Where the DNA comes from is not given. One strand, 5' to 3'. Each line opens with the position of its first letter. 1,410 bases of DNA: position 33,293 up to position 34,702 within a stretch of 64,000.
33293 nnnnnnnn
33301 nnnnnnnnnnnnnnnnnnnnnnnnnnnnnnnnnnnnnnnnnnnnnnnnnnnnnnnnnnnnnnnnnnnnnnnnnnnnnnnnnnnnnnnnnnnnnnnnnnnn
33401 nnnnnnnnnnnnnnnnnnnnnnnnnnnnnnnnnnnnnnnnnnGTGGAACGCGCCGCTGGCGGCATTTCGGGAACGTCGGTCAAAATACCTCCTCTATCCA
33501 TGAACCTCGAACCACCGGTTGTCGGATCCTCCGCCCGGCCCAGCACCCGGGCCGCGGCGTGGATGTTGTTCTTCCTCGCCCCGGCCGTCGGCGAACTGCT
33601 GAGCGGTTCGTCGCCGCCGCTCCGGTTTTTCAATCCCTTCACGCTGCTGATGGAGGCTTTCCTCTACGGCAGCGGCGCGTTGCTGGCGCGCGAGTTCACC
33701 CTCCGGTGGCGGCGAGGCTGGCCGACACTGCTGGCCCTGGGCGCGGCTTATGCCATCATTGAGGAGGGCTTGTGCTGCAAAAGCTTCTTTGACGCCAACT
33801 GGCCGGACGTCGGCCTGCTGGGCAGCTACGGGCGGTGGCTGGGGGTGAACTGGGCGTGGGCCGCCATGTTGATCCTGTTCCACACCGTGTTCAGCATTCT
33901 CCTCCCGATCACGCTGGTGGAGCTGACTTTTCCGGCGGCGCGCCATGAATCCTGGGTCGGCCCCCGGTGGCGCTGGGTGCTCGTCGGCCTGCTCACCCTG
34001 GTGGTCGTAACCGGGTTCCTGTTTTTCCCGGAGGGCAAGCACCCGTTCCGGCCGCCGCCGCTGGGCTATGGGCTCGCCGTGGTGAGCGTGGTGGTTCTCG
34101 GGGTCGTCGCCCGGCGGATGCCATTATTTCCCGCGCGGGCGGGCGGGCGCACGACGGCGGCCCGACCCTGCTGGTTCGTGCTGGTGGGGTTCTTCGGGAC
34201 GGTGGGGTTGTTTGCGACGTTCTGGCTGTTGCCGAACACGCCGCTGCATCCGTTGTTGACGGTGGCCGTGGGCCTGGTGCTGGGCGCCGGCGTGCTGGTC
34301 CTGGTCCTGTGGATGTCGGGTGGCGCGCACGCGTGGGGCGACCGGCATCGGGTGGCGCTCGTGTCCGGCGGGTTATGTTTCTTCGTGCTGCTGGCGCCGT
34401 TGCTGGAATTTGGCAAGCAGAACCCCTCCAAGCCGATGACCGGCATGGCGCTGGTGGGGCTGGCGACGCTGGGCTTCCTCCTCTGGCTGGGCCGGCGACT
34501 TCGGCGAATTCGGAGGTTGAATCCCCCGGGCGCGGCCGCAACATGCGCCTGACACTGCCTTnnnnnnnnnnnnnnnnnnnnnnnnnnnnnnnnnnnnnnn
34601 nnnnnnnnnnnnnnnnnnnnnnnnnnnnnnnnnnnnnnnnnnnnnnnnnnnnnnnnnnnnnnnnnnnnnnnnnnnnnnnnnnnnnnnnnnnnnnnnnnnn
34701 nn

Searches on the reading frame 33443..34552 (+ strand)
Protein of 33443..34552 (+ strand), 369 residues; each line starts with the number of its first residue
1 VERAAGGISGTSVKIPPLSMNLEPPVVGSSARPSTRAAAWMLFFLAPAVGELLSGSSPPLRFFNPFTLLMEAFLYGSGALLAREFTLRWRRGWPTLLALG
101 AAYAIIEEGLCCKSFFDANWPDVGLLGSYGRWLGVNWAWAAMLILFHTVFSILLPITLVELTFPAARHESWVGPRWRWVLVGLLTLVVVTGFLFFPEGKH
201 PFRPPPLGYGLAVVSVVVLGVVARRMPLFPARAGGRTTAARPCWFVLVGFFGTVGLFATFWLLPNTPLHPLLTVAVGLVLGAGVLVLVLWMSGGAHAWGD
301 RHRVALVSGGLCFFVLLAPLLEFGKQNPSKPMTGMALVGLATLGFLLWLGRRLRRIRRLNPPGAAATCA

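Call 57: search_protein_families(library=pfam, proteins=[window:33443-34552:+], max_evalue=1)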
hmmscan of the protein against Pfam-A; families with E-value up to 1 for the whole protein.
window:33443-34552:+ (369 aa): 2 families
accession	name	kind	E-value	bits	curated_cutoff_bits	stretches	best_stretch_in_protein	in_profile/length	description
PF09843.14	DUF2070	-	0.11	11.2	30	1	173-357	11-183/561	Predicted membrane protein (DUF2070)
PF15179.11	Myc_target_1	-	0.65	10.4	31.1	0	272-292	27-47/193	Myc target protein 1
